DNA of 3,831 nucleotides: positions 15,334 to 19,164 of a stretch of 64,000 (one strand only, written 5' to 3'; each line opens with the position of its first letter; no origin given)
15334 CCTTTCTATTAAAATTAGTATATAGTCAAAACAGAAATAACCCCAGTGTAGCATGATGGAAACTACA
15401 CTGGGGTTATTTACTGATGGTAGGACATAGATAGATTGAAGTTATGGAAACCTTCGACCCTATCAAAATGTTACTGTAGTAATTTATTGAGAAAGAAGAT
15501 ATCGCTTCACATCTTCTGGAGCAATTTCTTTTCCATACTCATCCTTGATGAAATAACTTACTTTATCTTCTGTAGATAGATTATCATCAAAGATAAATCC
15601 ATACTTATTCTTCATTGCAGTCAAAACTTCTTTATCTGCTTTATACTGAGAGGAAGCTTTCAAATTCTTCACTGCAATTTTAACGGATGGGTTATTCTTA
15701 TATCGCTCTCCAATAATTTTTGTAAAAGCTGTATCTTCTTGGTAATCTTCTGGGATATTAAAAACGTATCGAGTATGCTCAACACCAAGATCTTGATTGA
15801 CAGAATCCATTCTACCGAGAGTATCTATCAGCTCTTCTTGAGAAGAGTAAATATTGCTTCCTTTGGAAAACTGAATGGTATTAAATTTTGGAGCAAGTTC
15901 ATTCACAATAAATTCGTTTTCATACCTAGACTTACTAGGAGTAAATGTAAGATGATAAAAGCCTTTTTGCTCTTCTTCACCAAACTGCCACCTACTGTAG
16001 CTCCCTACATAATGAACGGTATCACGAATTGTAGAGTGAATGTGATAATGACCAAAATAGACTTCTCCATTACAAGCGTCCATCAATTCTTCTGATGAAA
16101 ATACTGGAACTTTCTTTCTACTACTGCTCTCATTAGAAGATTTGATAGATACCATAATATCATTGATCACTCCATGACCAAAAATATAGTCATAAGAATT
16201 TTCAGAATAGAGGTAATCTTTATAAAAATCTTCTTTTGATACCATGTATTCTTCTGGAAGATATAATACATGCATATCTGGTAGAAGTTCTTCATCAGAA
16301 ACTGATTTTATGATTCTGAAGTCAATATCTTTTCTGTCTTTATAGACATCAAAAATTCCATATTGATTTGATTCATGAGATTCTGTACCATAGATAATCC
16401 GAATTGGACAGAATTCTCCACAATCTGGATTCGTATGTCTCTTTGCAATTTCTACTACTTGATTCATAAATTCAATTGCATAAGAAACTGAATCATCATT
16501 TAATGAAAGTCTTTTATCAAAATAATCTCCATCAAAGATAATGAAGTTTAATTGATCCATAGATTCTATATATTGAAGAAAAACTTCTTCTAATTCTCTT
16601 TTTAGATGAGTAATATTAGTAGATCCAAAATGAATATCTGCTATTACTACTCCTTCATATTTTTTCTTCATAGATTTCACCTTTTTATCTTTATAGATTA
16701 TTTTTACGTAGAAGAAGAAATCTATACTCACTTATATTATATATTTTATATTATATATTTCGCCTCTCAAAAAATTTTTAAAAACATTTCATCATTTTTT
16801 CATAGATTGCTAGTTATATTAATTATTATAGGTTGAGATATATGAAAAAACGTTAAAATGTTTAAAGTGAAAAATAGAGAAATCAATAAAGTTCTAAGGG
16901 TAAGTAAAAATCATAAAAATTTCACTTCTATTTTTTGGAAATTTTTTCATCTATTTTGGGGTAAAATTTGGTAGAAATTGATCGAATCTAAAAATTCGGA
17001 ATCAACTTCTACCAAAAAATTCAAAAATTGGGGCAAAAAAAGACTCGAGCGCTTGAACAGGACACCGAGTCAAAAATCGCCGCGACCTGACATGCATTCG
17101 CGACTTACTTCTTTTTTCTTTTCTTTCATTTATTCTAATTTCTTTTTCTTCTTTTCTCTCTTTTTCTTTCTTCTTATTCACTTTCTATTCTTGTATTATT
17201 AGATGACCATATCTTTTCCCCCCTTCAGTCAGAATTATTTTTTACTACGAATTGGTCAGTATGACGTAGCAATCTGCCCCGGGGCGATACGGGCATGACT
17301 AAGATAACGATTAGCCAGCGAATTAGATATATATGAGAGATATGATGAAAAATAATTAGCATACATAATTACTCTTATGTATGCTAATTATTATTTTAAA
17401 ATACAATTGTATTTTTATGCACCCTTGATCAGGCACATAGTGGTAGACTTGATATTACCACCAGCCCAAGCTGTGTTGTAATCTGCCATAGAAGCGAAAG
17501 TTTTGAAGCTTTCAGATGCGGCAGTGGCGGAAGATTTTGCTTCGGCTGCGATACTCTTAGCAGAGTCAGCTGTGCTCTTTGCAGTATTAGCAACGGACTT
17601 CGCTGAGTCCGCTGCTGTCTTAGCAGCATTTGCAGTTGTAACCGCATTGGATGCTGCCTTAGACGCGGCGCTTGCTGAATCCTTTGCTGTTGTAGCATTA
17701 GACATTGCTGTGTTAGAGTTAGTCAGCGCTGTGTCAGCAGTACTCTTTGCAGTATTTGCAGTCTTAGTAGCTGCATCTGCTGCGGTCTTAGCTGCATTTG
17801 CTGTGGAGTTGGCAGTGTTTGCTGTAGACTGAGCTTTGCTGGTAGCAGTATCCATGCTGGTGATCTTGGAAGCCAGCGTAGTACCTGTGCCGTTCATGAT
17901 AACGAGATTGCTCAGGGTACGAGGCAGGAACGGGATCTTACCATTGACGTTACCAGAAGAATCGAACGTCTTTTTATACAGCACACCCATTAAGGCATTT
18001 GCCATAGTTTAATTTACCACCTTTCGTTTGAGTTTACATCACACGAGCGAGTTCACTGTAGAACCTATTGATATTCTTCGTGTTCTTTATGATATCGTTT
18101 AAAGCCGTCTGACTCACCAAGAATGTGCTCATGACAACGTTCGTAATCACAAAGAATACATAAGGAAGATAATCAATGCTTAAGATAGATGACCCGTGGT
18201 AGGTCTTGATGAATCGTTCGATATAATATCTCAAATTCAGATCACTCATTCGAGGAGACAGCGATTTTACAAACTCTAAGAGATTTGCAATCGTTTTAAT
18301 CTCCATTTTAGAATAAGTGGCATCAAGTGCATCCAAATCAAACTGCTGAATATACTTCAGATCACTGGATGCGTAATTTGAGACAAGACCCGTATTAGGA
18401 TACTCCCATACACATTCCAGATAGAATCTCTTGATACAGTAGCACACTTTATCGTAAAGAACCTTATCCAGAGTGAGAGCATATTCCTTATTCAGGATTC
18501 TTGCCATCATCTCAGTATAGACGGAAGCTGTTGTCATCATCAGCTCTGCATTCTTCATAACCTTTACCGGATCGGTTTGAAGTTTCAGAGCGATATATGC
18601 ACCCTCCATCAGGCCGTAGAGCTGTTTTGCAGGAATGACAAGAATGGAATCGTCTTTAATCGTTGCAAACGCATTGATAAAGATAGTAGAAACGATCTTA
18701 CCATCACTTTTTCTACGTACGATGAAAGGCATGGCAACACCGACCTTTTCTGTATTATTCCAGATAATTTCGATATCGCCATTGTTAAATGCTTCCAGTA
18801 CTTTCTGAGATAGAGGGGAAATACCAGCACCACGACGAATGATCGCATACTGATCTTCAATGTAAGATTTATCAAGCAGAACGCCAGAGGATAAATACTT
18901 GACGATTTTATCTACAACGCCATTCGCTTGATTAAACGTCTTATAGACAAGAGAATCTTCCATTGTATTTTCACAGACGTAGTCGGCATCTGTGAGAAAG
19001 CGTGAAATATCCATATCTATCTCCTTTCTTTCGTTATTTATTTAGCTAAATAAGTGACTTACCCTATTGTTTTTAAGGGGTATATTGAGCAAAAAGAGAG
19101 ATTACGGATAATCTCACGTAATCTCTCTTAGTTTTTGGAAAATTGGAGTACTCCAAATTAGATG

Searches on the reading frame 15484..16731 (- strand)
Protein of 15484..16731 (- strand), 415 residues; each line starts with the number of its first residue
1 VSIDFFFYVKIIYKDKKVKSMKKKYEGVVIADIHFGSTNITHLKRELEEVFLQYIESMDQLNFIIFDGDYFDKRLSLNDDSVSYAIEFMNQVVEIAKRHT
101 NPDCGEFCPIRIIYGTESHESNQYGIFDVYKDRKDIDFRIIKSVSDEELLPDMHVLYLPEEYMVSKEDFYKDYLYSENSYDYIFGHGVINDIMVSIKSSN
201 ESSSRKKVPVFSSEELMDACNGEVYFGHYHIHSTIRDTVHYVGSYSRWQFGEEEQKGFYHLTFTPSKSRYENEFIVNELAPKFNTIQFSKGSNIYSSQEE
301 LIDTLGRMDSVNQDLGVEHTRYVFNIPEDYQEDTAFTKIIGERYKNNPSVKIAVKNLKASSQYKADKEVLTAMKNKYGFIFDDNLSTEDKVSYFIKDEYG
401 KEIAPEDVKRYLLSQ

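Call 10: search_protein_families(library=pfam, proteins=[window:15484-16731:-], max_evalue=0.01)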
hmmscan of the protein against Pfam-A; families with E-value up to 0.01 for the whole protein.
window:15484-16731:- (415 aa): 1 family
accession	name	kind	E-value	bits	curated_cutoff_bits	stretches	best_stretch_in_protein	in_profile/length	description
PF00149.33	Metallophos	-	0.0072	17.2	21.5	0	28-120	4-71/191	Calcineurin-like phosphoesterase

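Call 34: search_protein_families(library=phrogs, proteins=[window:15484-16731:-], max_evalue=0.001)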
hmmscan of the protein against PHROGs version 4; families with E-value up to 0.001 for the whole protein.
window:15484-16731:- (415 aa): 0 families

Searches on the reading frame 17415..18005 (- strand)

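Call 34: search_protein_families(library=phrogs, proteins=[window:17415-18005:-], max_evalue=0.001)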
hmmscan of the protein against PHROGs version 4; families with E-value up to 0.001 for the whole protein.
window:17415-18005:- (196 aa): 3 families
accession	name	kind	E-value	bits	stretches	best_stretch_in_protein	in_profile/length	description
phrog_13173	-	tail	8.8e-08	32.1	1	48-181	130-261/674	tail fiber protein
phrog_32829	-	tail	9.9e-08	31.5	1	49-178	136-270/840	tail fiber protein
phrog_25788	-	tail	4.3e-07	29.9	1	54-186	25-157/603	tail fiber protein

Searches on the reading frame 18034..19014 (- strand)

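Call 34: search_protein_families(library=phrogs, proteins=[window:18034-19014:-], max_evalue=0.001)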
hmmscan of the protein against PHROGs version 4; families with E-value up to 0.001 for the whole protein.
window:18034-19014:- (326 aa): 1 family
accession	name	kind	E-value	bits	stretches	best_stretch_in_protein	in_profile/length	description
phrog_21032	-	head and packaging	5.3e-27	96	1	17-308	3-293/310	virion structural protein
